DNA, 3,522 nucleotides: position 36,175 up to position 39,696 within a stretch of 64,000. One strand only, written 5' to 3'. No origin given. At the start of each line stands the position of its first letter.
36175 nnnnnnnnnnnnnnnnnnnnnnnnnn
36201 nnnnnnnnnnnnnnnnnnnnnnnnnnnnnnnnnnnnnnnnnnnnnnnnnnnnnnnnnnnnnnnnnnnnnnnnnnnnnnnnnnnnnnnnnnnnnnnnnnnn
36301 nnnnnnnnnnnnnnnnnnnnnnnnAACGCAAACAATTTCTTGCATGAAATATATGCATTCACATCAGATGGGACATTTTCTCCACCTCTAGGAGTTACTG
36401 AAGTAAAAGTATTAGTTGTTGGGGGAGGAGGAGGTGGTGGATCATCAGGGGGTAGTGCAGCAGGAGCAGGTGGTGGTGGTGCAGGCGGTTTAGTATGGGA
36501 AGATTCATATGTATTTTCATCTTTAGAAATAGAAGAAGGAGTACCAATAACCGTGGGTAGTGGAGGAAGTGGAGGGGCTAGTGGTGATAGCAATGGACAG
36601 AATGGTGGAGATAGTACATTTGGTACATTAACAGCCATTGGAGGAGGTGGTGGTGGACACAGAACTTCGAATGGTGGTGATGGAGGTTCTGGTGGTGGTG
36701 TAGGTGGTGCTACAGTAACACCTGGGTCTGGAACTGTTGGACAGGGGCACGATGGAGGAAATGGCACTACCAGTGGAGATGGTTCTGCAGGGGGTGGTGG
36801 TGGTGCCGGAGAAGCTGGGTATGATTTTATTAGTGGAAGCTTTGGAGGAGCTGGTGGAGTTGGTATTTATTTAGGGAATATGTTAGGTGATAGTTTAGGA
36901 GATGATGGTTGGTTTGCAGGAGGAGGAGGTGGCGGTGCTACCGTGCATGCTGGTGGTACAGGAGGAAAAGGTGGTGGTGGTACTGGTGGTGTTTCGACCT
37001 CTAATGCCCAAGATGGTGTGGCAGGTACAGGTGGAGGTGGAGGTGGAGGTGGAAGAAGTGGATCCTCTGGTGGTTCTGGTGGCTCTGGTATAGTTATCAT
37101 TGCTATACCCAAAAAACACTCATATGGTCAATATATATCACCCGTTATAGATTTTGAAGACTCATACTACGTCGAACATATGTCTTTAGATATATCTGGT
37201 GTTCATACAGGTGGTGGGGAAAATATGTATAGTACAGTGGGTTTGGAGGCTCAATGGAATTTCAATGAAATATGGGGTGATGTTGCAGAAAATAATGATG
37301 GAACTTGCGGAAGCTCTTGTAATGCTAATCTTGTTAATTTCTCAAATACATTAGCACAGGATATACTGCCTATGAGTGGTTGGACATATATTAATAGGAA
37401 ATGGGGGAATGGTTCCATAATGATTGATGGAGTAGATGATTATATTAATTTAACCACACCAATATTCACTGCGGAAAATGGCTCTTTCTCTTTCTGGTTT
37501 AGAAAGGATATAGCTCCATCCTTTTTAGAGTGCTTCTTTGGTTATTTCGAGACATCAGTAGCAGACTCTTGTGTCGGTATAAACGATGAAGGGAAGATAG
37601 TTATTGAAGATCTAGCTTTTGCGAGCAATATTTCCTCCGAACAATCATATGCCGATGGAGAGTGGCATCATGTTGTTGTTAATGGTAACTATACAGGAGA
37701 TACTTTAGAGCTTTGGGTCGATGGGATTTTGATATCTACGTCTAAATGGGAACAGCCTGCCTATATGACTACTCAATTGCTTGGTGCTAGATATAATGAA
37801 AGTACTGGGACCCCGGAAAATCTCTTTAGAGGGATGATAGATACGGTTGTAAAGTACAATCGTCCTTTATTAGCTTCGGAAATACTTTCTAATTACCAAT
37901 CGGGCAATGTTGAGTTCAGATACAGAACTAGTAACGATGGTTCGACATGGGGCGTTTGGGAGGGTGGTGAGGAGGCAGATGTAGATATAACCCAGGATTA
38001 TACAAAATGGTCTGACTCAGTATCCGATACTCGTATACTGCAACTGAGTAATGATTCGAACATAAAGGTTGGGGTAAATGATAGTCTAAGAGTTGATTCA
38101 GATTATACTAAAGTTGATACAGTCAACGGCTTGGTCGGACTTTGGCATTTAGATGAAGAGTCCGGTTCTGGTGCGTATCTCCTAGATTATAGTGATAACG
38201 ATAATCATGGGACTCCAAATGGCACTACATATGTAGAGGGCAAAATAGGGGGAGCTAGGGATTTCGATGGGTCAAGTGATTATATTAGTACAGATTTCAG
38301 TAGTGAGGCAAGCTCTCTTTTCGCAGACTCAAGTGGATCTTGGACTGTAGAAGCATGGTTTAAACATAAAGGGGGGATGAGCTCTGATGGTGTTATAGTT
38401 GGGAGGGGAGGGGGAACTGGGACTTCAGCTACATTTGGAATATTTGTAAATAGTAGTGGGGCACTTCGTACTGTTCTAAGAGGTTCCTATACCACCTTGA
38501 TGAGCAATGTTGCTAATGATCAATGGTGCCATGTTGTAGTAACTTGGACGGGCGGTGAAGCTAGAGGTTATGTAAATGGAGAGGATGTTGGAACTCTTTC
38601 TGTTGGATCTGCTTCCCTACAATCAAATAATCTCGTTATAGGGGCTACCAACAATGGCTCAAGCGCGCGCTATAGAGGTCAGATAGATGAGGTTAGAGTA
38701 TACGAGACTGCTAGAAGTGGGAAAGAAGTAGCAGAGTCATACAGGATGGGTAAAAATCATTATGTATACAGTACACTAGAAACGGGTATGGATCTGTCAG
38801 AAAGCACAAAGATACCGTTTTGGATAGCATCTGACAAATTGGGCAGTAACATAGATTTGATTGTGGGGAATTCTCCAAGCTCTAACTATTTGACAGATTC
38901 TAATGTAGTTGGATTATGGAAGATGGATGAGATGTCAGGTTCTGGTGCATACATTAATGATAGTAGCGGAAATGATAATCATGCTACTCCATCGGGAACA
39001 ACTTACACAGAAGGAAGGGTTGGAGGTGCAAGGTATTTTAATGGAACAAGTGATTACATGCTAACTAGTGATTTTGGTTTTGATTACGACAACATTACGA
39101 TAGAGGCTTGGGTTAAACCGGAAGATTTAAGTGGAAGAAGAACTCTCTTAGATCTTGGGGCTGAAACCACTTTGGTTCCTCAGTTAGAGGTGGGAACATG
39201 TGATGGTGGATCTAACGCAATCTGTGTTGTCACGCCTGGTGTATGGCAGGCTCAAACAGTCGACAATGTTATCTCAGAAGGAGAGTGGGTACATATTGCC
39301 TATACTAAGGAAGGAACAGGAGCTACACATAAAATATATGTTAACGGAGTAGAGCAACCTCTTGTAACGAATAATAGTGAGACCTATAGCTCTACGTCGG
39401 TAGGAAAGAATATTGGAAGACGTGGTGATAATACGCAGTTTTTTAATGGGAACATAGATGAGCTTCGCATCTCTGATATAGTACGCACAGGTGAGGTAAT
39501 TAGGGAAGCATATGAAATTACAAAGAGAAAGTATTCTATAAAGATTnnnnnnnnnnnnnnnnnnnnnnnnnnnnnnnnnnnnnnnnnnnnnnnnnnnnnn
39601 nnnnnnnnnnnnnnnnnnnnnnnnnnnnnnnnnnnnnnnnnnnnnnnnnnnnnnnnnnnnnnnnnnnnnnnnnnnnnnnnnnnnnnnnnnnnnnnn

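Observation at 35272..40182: Second giant gene with three LamG/ConA-like lectin domains co-transcribed with the 4117-aa gene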

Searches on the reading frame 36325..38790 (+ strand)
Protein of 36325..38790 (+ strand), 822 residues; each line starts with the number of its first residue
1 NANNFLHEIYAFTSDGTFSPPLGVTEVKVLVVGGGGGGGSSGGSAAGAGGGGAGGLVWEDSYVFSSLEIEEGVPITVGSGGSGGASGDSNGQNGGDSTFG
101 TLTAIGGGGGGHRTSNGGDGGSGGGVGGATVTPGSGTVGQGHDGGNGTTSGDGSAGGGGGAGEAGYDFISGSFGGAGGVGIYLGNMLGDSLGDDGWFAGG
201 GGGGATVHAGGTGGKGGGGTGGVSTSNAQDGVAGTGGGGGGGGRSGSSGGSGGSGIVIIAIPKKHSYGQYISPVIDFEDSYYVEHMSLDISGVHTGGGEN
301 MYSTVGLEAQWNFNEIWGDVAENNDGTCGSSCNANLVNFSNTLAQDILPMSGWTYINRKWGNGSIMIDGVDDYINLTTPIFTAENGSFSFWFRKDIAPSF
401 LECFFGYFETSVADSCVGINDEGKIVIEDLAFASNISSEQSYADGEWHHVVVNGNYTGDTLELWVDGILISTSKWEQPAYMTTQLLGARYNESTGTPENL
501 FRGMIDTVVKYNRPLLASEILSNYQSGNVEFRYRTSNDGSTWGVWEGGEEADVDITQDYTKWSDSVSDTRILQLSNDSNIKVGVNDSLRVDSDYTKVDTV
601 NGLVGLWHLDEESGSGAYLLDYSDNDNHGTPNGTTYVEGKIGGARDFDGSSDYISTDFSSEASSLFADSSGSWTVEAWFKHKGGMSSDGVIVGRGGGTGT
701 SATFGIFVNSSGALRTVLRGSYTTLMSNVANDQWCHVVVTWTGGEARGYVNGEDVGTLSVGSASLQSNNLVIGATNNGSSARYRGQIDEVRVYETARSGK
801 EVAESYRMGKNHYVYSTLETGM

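Call 70: search_dna_similar(query=window:36325-38790:+, collection=phages, mode=protein, max_rows=15)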
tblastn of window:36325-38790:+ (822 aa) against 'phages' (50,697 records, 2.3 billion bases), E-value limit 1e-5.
Records with a match: 2; places in all: 2; records where one place covers at least 80% of the query: 0.
Best place of each record, by identity: <60% 2.
By first word of the organism name: Synechococcus 2.
By host as written in the record: Synechococcus sp. WH7803 2.
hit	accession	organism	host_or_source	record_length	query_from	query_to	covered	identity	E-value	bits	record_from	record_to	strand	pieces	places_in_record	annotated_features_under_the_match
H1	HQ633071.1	Synechococcus phage S-SKS1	Synechococcus sp. WH7803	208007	610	814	25%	34.1%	1e-15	88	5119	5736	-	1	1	hypothetical protein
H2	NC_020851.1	Synechococcus phage S-SKS1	Synechococcus sp. WH7803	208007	610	814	25%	34.1%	1e-15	88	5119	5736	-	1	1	hypothetical protein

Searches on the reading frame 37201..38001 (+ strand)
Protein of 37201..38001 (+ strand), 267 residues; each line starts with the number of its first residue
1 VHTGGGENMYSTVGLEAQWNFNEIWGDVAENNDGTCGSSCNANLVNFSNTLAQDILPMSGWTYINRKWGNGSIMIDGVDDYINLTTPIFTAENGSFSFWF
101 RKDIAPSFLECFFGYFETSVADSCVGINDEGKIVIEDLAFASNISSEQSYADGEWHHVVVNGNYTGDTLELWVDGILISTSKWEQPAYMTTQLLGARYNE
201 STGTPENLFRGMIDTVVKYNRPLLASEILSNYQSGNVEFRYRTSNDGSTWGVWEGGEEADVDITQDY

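Call 15: search_protein_families(library=pfam, proteins=[window:37201-38001:+], max_evalue=1)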
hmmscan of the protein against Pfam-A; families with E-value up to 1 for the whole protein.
window:37201-38001:+ (267 aa): 4 families
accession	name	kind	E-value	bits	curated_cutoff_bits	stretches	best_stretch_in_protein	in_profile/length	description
PF13385.13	Laminin_G_3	-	4.9e-14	53.2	27.6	1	76-228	1-150/151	Concanavalin A-like lectin/glucanases superfamily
PF02210.31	Laminin_G_2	-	0.00012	23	22.9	1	143-216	43-121/126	Laminin G domain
PF00054.30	Laminin_G_1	-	0.14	12.9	24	1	144-195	44-84/131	Laminin G domain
PF21462.3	PsaS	-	0.18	12.3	27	0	41-105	18-80/112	Ph 6 antigen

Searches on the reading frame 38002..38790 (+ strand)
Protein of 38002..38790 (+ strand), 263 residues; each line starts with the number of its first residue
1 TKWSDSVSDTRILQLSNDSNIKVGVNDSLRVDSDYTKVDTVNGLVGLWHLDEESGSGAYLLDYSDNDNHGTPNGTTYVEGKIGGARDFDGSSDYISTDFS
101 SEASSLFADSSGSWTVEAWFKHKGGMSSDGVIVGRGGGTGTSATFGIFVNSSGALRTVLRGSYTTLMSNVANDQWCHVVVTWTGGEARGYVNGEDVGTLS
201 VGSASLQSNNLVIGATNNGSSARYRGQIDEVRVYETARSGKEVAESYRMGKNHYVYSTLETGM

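Call 15: search_protein_families(library=pfam, proteins=[window:38002-38790:+], max_evalue=1)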
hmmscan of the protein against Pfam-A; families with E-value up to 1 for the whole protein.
window:38002-38790:+ (263 aa): 3 families
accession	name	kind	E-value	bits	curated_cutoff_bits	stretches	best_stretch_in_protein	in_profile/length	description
PF13385.13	Laminin_G_3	-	3.7e-26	92.5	27.6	1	89-244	1-151/151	Concanavalin A-like lectin/glucanases superfamily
PF02210.31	Laminin_G_2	-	0.00034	21.5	22.9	1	130-233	8-123/126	Laminin G domain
PF22925.3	TS_C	-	0.0011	19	27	1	138-233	94-194/202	Trans-sialidase, C-terminal domain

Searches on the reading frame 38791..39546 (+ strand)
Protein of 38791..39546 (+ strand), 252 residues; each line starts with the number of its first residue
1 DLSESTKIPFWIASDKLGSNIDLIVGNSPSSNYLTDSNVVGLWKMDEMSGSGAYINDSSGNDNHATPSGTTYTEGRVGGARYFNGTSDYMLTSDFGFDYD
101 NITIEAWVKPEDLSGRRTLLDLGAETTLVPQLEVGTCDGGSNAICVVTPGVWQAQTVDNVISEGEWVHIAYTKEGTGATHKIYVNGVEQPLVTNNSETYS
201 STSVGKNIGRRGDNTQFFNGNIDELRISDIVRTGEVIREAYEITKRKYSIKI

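Call 15: search_protein_families(library=pfam, proteins=[window:38791-39546:+], max_evalue=1)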
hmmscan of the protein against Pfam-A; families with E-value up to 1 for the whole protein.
window:38791-39546:+ (252 aa): 2 families
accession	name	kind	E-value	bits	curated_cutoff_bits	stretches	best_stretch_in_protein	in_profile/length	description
PF13385.13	Laminin_G_3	-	2.6e-23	83.3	27.6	1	84-237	1-150/151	Concanavalin A-like lectin/glucanases superfamily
PF00354.24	Pentaxin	-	0.11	12.7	25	1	162-244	81-170/194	Pentaxin family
